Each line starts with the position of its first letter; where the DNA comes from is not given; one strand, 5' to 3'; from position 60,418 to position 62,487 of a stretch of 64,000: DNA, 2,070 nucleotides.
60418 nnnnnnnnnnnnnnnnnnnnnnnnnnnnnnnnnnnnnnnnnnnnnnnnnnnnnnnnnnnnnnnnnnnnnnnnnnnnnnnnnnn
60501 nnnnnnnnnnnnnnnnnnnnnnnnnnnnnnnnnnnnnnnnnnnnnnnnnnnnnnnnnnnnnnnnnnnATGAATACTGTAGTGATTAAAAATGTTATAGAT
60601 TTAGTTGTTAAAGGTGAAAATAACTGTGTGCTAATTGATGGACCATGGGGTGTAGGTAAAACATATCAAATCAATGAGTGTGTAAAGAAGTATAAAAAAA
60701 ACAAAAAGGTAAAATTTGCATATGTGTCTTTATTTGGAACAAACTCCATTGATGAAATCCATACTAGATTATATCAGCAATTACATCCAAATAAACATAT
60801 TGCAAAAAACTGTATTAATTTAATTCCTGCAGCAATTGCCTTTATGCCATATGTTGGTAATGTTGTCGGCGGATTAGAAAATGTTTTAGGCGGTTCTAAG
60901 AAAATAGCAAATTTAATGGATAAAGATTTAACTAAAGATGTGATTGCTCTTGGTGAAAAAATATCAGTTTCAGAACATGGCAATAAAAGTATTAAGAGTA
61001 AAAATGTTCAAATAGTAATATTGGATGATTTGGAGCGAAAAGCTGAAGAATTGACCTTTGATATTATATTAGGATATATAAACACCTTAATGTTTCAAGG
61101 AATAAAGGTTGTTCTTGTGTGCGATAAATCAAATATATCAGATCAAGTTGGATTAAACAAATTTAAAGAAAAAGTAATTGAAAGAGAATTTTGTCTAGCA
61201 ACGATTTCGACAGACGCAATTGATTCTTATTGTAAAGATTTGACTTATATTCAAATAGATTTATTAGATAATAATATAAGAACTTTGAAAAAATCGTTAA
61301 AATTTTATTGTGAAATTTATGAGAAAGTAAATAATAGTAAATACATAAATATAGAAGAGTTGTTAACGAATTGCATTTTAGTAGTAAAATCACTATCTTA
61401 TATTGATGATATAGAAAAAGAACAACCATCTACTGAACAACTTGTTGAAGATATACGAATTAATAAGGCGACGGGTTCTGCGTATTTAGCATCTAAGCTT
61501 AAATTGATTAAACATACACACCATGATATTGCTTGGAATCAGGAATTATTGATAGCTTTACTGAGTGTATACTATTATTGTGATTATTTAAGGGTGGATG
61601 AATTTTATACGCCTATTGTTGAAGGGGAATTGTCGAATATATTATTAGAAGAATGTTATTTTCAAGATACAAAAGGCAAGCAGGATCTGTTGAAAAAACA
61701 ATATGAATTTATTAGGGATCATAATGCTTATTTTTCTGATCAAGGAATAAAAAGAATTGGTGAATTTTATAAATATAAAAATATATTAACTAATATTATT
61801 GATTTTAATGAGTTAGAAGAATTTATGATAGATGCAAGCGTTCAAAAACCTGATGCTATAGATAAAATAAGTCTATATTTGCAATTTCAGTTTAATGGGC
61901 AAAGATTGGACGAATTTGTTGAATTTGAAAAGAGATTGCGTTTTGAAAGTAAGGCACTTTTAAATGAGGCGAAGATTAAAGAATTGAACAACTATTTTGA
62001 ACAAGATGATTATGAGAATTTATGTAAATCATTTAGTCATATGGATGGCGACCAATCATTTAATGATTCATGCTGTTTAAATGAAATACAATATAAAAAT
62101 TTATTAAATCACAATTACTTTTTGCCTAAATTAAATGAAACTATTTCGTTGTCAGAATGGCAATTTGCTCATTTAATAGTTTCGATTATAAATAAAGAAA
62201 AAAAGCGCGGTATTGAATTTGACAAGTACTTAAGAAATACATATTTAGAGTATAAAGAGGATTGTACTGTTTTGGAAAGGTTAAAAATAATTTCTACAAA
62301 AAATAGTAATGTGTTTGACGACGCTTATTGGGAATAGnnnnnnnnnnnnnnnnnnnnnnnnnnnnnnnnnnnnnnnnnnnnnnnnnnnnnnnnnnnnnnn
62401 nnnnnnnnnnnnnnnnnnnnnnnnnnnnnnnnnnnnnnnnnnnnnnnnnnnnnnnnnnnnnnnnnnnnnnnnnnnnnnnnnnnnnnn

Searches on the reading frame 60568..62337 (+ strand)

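Call 27: search_protein_families(library=pfam, proteins=[window:60568-62337:+], max_evalue=0.00001)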
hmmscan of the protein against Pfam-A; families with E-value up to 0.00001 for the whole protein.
window:60568-62337:+ (589 aa): 1 family
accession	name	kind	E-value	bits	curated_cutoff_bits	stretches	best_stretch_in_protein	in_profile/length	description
PF07693.20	KAP_NTPase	-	7.3e-17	62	20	1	3-257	2-275/293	KAP family P-loop domain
